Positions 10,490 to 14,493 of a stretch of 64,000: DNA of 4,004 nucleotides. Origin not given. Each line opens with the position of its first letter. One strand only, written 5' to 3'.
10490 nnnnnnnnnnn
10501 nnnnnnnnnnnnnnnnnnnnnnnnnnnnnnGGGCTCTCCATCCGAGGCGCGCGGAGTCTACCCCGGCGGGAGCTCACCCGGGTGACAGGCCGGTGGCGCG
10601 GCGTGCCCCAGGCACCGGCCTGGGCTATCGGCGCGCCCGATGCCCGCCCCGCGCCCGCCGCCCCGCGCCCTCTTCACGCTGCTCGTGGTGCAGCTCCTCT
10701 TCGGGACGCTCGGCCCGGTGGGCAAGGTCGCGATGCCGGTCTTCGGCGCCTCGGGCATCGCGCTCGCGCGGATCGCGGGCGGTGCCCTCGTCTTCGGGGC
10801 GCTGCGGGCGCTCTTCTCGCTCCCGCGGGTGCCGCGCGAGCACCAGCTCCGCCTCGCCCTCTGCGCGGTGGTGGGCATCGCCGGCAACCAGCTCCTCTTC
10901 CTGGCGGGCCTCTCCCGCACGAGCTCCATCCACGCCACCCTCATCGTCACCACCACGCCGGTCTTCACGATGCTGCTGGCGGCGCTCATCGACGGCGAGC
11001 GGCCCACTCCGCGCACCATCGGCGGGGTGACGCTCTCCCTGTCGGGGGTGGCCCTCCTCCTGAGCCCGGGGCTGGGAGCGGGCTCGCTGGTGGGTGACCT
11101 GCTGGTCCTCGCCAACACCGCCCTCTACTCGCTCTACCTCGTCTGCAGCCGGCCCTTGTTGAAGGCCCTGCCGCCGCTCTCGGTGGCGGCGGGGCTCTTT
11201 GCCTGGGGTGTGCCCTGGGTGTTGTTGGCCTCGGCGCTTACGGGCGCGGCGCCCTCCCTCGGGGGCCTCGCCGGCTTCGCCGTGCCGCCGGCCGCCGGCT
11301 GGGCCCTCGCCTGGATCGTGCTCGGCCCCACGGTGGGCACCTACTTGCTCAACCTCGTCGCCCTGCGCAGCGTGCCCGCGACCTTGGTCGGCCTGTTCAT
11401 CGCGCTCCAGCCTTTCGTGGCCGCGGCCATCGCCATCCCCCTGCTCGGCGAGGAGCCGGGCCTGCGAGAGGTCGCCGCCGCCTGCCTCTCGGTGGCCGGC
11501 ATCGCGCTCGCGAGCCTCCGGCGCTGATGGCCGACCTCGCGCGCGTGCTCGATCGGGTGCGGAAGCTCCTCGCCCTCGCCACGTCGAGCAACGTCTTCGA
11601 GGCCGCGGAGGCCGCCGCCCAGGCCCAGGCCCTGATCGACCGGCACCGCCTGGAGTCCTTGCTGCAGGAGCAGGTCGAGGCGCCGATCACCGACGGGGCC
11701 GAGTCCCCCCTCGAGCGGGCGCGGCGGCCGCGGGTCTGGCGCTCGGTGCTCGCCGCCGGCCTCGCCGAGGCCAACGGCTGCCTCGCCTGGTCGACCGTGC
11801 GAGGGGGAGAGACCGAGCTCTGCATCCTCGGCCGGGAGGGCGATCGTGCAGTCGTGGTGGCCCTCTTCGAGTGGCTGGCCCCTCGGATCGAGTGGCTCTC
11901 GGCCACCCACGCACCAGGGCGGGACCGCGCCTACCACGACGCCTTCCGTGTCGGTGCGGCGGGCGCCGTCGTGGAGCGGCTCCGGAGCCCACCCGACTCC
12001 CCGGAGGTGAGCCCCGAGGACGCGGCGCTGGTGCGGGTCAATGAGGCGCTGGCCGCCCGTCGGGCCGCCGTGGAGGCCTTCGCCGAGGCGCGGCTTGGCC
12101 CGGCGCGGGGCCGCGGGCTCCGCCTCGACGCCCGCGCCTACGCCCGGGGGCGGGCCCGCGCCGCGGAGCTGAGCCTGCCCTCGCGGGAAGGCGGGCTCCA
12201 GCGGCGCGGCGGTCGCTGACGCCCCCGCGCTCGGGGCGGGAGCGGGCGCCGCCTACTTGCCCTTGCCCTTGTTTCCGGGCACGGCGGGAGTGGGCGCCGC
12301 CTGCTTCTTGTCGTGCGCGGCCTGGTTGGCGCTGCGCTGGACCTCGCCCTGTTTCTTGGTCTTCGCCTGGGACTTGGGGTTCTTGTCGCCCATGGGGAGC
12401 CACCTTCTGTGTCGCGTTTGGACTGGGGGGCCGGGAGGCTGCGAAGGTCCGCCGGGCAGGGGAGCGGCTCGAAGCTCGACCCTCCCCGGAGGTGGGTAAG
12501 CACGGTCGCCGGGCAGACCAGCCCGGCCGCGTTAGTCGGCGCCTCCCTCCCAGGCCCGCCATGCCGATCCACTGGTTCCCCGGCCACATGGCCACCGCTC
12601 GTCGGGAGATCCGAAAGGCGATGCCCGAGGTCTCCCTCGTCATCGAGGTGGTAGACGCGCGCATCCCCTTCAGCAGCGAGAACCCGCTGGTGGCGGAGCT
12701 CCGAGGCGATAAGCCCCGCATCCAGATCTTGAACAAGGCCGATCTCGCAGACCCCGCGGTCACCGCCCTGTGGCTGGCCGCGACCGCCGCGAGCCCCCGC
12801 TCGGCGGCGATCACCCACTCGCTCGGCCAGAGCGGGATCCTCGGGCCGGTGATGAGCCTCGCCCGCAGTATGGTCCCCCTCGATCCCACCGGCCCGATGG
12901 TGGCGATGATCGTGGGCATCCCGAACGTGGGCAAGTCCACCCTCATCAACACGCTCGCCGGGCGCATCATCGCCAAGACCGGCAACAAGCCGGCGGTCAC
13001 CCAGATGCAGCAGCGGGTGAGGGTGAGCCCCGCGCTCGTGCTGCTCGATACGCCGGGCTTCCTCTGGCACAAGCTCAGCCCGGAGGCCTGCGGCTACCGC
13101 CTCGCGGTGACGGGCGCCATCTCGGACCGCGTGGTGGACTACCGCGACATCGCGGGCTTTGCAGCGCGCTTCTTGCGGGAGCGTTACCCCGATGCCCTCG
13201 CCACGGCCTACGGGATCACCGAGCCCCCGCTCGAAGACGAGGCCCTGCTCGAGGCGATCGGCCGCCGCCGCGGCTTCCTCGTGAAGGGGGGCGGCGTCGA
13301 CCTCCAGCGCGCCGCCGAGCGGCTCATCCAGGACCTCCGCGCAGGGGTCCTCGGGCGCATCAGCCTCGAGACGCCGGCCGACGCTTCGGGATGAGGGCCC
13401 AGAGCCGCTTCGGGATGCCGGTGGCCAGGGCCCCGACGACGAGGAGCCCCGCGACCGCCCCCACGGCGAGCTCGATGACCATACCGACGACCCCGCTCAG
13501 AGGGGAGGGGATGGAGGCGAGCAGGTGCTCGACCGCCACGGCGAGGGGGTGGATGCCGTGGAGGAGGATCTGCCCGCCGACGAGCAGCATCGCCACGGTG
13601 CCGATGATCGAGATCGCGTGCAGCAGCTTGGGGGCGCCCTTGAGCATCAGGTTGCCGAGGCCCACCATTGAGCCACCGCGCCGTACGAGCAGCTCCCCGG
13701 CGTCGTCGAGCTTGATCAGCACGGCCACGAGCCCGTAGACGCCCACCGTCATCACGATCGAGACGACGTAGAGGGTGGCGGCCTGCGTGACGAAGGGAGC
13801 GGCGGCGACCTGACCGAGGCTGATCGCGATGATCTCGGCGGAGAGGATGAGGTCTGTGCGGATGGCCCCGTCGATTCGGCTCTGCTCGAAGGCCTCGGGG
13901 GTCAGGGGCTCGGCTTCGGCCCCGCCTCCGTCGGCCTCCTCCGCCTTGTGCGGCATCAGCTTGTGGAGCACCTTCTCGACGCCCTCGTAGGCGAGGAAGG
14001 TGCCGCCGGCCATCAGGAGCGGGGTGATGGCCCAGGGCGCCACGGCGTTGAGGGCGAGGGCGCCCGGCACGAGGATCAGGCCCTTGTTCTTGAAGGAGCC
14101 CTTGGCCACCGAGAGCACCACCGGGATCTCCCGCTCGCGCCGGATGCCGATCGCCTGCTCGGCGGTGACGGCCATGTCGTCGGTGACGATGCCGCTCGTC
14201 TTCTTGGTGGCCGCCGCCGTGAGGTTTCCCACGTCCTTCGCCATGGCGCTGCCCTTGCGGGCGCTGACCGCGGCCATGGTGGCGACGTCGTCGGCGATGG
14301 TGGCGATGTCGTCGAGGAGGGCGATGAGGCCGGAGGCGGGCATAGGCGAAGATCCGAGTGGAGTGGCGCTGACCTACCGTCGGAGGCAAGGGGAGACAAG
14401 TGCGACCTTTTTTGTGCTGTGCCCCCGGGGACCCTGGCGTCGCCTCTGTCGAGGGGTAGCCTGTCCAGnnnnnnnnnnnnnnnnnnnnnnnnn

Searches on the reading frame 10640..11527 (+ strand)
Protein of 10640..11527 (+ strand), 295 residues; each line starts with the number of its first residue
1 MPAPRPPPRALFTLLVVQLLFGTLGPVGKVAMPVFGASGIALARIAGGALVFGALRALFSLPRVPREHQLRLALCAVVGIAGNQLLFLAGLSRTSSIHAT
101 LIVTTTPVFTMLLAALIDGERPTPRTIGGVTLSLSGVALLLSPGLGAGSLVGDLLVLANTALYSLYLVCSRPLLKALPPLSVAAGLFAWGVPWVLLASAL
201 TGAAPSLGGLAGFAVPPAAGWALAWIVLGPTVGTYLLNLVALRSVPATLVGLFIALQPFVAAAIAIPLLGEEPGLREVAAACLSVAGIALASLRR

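Call 46: search_protein_families(library=pfam, proteins=[window:10640-11527:+], max_evalue=0.001)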
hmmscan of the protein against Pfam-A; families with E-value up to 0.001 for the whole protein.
window:10640-11527:+ (295 aa): 1 family
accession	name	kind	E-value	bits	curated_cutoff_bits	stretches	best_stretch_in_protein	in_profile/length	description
PF00892.27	EamA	-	4.2e-30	105.2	28.2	2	10-141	3-134/135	EamA-like transporter family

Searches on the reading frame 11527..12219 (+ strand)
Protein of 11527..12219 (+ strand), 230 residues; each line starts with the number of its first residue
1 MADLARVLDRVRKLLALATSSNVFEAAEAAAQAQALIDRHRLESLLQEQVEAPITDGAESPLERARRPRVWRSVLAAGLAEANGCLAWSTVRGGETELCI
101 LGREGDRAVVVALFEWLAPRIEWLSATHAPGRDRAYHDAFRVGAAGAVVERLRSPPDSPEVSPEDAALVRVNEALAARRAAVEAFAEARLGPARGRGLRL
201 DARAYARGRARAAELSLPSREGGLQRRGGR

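Call 46: search_protein_families(library=pfam, proteins=[window:11527-12219:+], max_evalue=0.001)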
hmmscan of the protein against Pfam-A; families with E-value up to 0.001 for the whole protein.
window:11527-12219:+ (230 aa): 2 families
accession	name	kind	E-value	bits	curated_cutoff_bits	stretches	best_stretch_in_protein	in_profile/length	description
PF23771.1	DUF7168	-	3.6e-12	46.6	25.5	1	62-182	14-135/140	Domain of unknown function (DUF7168)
PF10979.13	DUF2786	-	7.2e-11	42.3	23.9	1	6-43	1-39/40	Protein of unknown function (DUF2786)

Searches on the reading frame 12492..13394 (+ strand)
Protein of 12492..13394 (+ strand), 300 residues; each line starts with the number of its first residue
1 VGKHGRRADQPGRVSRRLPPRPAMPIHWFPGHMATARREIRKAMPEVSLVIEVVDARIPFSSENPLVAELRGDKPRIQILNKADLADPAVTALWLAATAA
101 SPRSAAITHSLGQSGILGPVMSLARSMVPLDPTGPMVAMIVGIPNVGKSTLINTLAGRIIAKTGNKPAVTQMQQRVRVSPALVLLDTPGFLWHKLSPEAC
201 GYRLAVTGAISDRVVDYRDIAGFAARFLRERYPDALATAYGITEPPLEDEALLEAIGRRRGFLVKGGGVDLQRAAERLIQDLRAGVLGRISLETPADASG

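Call 46: search_protein_families(library=pfam, proteins=[window:12492-13394:+], max_evalue=0.001)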
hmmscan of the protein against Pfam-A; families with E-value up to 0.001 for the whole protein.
window:12492-13394:+ (300 aa): 2 families
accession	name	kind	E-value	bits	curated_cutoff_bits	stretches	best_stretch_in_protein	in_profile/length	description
PF01926.29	MMR_HSR1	-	3.5e-16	59.8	21.9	1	139-192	3-58/113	50S ribosome-binding GTPase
PF02421.24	FeoB_N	-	5e-07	29.8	27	1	138-190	3-57/156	Ferrous iron transport protein B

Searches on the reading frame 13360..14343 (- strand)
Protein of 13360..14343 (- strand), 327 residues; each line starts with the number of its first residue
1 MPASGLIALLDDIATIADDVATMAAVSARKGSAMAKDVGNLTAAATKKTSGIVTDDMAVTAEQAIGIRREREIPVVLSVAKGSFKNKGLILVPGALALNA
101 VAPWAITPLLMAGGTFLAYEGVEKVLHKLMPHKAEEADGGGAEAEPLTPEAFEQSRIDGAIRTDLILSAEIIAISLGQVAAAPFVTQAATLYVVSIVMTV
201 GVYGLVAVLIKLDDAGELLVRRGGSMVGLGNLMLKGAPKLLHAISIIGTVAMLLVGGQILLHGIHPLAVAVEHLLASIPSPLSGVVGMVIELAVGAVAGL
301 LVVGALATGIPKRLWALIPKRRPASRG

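Call 46: search_protein_families(library=pfam, proteins=[window:13360-14343:-], max_evalue=0.001)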
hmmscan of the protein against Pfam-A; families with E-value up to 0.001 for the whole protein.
window:13360-14343:- (327 aa): 1 family
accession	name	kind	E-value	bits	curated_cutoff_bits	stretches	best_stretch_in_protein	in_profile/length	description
PF05661.17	DUF808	-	1.3e-92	310.6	28.4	1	4-306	1-298/302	Protein of unknown function (DUF808)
